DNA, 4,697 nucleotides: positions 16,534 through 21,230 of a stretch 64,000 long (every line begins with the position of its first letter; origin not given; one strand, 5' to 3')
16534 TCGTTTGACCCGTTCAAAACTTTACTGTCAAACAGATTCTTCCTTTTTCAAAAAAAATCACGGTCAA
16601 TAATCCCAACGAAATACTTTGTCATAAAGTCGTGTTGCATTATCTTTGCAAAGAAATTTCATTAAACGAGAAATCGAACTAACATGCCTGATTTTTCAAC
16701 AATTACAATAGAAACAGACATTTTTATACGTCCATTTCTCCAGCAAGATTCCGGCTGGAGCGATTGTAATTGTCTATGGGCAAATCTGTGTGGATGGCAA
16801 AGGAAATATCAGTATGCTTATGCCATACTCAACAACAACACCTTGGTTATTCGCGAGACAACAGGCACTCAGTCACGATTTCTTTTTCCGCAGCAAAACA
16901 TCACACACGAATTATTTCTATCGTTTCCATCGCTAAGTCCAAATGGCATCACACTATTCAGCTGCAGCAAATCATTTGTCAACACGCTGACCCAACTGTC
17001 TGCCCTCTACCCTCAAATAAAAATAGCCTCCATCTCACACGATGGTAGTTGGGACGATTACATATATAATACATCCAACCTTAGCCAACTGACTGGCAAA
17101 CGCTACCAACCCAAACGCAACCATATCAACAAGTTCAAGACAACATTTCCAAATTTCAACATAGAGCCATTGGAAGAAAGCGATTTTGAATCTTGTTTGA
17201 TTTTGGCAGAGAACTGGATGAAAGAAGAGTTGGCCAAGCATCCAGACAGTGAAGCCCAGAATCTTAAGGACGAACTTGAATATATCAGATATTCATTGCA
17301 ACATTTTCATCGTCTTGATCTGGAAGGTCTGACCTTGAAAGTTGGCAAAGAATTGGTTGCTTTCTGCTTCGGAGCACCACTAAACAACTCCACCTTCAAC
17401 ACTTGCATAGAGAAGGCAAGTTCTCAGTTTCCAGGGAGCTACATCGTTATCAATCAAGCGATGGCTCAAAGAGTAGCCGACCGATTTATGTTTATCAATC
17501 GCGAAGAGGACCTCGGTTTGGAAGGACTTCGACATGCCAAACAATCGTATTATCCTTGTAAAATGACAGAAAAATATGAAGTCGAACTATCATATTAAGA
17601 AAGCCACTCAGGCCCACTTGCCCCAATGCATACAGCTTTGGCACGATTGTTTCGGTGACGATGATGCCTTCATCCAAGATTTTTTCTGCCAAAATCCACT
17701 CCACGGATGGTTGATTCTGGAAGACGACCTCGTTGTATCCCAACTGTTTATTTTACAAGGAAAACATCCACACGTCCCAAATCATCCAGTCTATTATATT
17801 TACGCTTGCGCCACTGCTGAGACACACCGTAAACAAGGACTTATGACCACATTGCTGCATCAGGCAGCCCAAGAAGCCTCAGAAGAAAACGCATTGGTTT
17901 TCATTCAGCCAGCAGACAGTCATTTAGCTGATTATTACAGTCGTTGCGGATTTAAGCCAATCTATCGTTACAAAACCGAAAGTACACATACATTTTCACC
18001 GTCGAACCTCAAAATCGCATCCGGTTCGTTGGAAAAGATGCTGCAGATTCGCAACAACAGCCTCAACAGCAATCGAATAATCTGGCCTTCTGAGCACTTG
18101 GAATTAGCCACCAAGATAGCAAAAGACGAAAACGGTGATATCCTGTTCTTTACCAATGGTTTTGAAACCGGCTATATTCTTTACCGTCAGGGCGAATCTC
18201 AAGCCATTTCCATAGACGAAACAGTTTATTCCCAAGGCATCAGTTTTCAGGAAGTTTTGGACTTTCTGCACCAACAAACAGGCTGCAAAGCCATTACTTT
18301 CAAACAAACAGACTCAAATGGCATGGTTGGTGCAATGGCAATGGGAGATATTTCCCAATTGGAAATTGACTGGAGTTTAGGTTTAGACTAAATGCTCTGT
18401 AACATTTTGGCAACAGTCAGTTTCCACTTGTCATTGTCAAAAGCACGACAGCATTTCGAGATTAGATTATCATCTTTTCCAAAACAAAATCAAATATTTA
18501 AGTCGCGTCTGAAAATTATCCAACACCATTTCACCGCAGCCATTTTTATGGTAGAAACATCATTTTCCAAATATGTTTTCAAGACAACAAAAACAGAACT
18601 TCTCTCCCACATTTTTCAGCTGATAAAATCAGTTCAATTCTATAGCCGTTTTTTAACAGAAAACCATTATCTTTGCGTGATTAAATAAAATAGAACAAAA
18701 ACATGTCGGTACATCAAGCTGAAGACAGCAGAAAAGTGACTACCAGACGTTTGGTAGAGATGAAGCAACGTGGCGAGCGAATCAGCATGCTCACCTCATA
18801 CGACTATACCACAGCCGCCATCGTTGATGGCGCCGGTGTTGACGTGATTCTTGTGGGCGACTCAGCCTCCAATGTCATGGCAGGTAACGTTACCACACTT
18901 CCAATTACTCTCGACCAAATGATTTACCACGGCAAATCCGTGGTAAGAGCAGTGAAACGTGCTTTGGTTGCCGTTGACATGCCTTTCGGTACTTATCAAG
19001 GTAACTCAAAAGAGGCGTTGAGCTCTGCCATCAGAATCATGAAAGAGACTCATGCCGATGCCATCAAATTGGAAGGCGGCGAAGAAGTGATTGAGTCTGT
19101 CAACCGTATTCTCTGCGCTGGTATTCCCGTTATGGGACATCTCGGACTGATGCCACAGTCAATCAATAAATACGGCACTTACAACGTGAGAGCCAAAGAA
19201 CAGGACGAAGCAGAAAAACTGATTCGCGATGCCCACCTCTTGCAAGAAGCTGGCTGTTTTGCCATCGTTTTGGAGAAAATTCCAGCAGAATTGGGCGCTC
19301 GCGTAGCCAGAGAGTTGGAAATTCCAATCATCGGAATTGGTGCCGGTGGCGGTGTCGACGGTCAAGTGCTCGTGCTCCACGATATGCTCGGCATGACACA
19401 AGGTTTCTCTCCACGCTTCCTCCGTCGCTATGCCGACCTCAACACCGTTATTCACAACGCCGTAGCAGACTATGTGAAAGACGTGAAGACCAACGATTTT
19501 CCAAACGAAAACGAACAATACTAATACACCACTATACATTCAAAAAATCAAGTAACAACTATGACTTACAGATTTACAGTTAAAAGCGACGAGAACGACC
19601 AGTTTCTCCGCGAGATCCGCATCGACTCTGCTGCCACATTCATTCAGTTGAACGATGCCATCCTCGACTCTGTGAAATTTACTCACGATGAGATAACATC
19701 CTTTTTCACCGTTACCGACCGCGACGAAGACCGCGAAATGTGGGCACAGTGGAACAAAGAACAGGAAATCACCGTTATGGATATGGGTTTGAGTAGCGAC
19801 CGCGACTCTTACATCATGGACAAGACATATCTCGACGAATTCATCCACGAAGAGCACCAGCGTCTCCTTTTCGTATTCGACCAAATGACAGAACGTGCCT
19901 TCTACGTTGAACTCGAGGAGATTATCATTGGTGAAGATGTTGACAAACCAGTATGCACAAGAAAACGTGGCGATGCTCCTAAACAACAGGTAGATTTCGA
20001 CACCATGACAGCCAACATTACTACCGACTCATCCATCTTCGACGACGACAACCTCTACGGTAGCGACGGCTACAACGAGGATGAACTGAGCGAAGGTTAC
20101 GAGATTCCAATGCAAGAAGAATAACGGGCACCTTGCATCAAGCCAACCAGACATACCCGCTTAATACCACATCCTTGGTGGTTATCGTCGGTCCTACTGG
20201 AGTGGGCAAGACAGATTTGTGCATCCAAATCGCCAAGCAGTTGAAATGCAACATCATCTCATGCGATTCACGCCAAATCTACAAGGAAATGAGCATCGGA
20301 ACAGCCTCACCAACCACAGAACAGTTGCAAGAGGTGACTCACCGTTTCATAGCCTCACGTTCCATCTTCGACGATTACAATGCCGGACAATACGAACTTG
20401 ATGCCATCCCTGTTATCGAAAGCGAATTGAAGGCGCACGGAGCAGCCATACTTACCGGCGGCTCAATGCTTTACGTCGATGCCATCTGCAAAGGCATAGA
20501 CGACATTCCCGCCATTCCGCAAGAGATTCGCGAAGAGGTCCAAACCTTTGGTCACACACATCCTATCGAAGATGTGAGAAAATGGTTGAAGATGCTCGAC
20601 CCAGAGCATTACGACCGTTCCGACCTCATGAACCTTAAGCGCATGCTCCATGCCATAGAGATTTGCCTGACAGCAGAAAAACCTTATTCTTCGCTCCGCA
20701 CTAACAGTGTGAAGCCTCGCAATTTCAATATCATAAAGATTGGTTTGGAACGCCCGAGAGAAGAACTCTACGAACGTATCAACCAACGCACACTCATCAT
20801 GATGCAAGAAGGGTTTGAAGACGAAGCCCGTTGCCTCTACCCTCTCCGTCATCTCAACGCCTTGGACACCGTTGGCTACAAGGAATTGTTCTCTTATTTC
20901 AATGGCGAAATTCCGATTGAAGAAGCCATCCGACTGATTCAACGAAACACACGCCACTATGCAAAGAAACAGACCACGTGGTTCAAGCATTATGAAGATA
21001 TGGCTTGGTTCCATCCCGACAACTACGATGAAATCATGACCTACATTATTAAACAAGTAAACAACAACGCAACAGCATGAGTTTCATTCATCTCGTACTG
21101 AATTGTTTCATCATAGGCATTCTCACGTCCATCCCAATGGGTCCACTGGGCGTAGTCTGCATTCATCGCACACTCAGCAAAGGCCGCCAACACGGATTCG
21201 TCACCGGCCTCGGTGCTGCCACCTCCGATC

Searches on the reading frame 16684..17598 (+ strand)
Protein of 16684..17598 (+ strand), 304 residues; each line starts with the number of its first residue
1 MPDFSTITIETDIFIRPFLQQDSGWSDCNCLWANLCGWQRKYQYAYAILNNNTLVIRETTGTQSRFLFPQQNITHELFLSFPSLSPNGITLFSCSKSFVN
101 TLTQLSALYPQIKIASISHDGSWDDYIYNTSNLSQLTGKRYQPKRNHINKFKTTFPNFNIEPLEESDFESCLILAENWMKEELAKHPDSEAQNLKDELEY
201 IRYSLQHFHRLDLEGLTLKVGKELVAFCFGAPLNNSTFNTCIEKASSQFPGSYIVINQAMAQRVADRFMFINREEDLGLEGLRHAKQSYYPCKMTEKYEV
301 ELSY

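Call 42: search_protein_families(library=pfam, proteins=[window:16684-17598:+], max_evalue=0.000001)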
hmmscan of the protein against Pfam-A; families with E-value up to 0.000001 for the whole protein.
window:16684-17598:+ (304 aa): 1 family
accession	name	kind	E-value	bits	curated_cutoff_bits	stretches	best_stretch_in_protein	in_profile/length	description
PF09924.15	LPG_synthase_C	-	9.9e-34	117.2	27.5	1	32-298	13-295/298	Phosphatidylglycerol lysyltransferase, C-terminal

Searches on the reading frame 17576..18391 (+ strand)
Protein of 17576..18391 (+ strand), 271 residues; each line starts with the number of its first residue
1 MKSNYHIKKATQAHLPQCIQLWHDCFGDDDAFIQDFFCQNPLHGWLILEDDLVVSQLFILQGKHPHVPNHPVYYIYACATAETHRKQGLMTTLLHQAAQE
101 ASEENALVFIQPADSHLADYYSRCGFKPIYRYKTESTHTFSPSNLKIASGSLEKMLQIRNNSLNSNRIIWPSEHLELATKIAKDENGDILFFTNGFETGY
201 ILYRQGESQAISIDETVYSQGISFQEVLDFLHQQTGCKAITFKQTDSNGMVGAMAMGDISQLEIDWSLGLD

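Call 43: search_protein_families(library=pfam, proteins=[window:17576-18391:+], max_evalue=0.000001)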
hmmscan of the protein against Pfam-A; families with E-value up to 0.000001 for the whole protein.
window:17576-18391:+ (271 aa): 2 families
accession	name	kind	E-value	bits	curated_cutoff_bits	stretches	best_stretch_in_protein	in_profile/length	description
PF13527.13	Acetyltransf_9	-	4.5e-11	43.3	25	1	6-128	1-126/127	Acetyltransferase (GNAT) domain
PF00583.31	Acetyltransf_1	-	9.1e-10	39.3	20.7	1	16-126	10-116/116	Acetyltransferase (GNAT) family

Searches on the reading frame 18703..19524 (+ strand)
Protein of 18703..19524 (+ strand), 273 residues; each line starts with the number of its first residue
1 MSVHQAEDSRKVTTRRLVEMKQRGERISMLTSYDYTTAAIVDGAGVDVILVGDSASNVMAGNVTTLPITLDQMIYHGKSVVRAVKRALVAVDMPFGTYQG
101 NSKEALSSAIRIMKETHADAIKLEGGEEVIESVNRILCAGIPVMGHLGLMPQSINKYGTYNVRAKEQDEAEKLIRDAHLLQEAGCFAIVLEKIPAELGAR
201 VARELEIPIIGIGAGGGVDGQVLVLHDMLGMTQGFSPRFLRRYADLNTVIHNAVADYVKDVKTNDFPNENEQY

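Call 43: search_protein_families(library=pfam, proteins=[window:18703-19524:+], max_evalue=0.000001)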
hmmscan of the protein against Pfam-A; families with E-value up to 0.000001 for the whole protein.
window:18703-19524:+ (273 aa): 1 family
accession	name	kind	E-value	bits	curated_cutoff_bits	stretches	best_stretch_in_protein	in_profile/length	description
PF02548.21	Pantoate_transf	-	1.4e-112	375.8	28.7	1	11-269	1-259/259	Ketopantoate hydroxymethyltransferase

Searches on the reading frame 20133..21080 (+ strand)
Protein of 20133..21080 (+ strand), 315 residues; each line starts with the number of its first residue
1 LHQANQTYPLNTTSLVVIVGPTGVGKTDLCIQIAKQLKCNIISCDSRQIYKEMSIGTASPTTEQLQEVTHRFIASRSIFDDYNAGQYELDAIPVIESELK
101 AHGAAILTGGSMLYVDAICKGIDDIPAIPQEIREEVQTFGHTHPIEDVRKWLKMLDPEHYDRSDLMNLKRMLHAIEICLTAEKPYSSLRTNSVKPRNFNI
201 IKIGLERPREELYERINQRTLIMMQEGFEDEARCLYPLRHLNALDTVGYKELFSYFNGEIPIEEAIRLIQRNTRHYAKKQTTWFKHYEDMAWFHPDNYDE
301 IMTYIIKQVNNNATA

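Call 43: search_protein_families(library=pfam, proteins=[window:20133-21080:+], max_evalue=0.000001)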
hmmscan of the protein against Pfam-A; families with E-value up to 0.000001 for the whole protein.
window:20133-21080:+ (315 aa): 2 families
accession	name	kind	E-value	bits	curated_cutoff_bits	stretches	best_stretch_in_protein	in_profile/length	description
PF01715.23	IPPT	-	2.9e-67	227.3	23.6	1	48-286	1-242/243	IPP transferase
PF01745.22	IPT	-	1e-13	51.7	20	1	15-120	3-108/233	Isopentenyl transferase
